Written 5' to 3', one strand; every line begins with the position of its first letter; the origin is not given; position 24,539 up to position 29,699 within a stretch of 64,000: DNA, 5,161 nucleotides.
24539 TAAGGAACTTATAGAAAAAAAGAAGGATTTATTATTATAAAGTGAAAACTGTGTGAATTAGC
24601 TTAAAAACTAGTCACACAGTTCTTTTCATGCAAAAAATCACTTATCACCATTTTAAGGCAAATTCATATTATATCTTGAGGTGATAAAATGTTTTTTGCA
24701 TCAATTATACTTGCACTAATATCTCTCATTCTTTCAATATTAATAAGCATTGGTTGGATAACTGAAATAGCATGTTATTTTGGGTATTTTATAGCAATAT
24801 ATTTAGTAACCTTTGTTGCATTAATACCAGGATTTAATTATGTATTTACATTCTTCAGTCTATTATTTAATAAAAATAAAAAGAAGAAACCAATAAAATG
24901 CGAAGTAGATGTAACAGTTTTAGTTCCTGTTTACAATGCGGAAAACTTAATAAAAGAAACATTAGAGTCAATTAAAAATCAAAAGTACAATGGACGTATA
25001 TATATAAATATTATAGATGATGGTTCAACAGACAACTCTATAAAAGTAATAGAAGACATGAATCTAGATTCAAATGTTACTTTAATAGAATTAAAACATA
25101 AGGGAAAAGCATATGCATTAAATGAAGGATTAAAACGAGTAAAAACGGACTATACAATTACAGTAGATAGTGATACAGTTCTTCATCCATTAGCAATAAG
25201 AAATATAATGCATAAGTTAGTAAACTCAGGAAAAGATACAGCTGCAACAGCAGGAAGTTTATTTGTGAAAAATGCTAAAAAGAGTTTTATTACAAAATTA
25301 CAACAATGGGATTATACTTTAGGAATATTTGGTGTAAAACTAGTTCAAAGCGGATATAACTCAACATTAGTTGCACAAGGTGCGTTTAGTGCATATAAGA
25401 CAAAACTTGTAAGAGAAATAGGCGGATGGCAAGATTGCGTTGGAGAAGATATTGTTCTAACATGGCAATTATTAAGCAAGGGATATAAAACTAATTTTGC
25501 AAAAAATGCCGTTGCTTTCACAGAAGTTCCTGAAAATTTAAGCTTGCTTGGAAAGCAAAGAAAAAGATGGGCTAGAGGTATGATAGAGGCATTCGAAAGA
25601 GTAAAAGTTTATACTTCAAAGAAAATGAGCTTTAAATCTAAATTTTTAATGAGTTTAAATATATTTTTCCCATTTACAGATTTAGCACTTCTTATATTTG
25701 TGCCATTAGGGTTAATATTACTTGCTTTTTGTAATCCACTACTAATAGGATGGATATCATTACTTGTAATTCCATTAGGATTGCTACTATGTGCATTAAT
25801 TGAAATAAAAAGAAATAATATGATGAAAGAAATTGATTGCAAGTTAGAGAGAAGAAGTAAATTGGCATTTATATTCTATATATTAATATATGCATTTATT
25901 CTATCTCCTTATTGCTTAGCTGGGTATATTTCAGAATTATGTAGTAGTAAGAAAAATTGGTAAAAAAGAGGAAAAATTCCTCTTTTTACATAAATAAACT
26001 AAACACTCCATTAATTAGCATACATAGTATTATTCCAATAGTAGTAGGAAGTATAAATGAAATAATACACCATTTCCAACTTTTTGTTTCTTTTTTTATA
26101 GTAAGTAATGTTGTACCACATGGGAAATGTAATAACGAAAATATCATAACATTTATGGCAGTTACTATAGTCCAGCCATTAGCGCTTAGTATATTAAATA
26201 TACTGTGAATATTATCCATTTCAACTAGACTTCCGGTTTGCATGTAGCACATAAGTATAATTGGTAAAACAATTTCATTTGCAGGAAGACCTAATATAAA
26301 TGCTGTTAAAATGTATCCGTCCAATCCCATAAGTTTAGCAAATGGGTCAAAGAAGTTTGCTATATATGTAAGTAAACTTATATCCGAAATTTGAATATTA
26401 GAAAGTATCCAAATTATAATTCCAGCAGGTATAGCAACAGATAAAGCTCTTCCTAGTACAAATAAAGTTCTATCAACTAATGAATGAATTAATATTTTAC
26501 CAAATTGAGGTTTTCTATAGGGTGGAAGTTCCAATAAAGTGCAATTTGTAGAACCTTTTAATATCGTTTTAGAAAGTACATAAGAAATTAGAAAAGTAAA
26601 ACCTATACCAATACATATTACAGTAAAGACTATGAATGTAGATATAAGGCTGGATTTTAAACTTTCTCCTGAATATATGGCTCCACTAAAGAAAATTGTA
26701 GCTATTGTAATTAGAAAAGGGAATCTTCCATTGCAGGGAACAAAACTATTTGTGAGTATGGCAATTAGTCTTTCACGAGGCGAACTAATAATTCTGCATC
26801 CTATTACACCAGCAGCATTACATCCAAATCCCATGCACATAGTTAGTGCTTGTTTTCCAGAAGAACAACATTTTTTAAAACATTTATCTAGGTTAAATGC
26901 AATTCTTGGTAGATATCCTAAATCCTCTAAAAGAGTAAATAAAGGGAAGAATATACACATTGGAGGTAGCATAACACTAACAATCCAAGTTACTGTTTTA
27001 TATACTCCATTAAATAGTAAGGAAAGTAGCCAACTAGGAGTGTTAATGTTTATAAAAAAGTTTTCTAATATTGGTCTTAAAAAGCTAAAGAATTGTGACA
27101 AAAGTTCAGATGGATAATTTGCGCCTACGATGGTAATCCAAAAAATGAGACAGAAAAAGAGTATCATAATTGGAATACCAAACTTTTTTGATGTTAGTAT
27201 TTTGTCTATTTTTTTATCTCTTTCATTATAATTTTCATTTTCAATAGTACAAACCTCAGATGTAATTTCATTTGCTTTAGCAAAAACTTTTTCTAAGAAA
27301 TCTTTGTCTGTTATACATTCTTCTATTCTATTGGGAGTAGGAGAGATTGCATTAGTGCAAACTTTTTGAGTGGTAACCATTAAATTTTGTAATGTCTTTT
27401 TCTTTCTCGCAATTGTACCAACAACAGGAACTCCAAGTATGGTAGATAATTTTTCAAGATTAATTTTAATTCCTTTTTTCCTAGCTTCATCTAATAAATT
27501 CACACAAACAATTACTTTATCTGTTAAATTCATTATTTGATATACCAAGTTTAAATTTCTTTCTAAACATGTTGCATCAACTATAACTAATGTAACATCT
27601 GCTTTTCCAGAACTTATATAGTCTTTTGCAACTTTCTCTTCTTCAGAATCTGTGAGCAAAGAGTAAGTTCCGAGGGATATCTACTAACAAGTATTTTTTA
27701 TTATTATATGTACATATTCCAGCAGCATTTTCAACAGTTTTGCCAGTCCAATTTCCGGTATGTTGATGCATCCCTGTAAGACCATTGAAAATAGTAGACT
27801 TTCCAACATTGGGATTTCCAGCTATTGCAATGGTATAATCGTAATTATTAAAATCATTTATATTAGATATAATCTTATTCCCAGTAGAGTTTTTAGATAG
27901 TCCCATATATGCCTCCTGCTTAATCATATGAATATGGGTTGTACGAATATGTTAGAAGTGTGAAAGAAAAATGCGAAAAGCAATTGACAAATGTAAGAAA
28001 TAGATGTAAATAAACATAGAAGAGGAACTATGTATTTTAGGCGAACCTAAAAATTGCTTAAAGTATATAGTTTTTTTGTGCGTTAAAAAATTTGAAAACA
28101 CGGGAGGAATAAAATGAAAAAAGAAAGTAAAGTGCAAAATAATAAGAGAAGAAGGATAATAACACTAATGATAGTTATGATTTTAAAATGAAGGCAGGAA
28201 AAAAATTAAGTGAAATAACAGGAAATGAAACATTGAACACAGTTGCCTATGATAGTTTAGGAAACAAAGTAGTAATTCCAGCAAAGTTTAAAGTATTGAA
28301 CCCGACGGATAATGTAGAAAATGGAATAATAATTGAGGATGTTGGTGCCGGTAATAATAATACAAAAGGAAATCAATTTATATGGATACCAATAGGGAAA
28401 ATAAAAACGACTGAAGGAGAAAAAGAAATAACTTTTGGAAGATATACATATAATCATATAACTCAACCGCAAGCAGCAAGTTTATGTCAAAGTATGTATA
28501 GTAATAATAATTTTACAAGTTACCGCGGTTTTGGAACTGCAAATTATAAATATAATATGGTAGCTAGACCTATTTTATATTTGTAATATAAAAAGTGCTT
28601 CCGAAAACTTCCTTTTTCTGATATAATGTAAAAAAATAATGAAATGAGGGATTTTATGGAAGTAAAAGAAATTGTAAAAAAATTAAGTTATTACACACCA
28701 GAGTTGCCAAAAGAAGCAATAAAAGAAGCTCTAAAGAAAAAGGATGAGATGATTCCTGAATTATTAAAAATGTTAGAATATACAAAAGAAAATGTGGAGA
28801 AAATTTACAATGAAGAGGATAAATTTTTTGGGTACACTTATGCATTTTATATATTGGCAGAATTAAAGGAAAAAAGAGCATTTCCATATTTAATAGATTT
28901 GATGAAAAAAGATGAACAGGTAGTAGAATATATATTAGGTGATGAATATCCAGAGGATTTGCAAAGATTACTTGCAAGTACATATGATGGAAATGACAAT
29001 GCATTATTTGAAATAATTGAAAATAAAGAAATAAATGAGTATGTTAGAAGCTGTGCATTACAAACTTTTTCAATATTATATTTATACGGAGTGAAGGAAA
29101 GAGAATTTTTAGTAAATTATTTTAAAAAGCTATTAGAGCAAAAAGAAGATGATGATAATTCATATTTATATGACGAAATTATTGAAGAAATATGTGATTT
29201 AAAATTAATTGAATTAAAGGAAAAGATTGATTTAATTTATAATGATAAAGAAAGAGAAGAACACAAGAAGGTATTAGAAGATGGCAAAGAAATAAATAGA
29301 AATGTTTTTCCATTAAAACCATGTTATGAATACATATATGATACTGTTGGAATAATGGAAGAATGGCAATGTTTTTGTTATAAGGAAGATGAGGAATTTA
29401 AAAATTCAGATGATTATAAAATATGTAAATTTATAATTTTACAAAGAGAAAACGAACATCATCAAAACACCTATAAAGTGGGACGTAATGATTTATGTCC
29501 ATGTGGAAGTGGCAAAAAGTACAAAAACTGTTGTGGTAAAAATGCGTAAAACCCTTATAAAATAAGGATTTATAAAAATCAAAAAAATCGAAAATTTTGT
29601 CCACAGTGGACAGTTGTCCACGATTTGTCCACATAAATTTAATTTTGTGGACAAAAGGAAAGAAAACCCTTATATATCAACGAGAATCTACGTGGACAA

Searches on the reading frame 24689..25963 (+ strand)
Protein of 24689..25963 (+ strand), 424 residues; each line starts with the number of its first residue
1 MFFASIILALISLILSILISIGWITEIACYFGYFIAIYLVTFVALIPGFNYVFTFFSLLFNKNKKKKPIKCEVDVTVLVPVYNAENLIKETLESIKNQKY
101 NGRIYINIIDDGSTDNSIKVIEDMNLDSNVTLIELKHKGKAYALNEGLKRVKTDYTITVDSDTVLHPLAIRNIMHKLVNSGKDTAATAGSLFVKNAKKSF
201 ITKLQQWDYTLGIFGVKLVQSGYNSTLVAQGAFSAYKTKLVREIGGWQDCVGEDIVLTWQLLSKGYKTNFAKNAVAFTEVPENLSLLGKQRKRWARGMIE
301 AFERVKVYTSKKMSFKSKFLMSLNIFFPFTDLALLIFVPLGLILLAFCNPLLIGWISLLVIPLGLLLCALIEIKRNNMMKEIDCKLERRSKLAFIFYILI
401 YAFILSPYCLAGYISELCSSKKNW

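Call 60: search_protein_families(library=pfam, proteins=[window:24689-25963:+], max_evalue=0.00001)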
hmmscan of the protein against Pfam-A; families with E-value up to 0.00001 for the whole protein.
window:24689-25963:+ (424 aa): 6 families
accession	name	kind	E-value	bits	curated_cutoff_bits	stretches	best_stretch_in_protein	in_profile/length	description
PF13641.12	Glyco_tranf_2_3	-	4.9e-28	99.1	27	1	75-297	3-230/230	Glycosyltransferase like family 2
PF00535.33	Glycos_transf_2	-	3.2e-27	96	23.3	1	76-244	1-167/168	Glycosyl transferase family 2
PF13632.12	Glyco_trans_2_3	-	9.3e-21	75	27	1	157-356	3-197/198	Glycosyl transferase family group 2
PF03142.21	Chitin_synth_2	-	8.2e-10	38.4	27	0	146-242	195-290/527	Chitin synthase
PF13506.12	Glyco_transf_21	-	2.5e-08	34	21.7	1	139-296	17-174/174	Glycosyl transferase family 21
PF10111.15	Glyco_tranf_2_2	-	2.4e-06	27.7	27.3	1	76-170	1-99/276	Glycosyltransferase like family 2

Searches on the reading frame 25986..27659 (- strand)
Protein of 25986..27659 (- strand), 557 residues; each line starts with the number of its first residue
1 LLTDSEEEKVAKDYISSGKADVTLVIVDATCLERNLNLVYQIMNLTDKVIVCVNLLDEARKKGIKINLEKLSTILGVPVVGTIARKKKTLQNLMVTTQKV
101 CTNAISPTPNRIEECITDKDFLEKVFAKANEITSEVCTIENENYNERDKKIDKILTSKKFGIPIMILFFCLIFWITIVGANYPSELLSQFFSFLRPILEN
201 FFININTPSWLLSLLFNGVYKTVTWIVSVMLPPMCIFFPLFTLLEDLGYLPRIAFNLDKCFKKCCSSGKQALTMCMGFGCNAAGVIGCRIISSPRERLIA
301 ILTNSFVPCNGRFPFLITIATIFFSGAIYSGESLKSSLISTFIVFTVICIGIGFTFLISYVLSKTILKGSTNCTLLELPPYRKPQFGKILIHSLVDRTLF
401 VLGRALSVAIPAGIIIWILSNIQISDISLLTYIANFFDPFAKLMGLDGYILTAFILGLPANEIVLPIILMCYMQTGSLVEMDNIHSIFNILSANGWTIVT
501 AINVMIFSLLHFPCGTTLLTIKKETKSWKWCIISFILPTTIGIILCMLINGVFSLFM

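Call 60: search_protein_families(library=pfam, proteins=[window:25986-27659:-], max_evalue=0.00001)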
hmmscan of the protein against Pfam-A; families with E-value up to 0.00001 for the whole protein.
window:25986-27659:- (557 aa): 3 families
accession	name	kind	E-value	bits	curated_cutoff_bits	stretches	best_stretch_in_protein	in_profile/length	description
PF07670.19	Gate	-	3.7e-27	95.3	29.6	2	228-320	2-101/104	Nucleoside recognition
PF02421.24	FeoB_N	-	8.2e-27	94.1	27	1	4-94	63-153/156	Ferrous iron transport protein B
PF07664.17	FeoB_C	-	2.5e-13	49.9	26.6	1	344-394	1-52/54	Ferrous iron transport protein B C terminus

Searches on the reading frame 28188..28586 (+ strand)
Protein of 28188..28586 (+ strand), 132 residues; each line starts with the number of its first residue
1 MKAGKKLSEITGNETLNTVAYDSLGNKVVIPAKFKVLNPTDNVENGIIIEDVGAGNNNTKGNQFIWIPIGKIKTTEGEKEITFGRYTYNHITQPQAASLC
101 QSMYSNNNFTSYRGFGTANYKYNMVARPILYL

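Call 66: search_protein_families(library=pfam, proteins=[window:28188-28586:+], max_evalue=0.001)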
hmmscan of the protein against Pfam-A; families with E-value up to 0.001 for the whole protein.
window:28188-28586:+ (132 aa): 0 families

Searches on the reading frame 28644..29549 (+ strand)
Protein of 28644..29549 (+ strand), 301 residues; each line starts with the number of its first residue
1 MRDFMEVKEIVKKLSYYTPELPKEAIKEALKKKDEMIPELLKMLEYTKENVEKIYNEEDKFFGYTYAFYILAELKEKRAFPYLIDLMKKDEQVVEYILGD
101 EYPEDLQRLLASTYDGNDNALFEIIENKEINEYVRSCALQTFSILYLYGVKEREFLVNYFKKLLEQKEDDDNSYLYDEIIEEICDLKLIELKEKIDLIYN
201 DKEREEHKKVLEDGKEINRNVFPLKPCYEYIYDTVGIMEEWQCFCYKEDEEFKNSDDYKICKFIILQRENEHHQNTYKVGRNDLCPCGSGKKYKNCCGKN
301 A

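Call 60: search_protein_families(library=pfam, proteins=[window:28644-29549:+], max_evalue=0.00001)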
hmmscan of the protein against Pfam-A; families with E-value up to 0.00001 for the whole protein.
window:28644-29549:+ (301 aa): 2 families
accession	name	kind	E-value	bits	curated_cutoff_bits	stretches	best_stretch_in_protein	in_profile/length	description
PF06685.17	DUF1186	-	3.1e-50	171.4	22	1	5-244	1-246/247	Protein of unknown function (DUF1186)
PF02810.21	SEC-C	-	1.2e-09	38.2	20.4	1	281-299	1-19/19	SEC-C motif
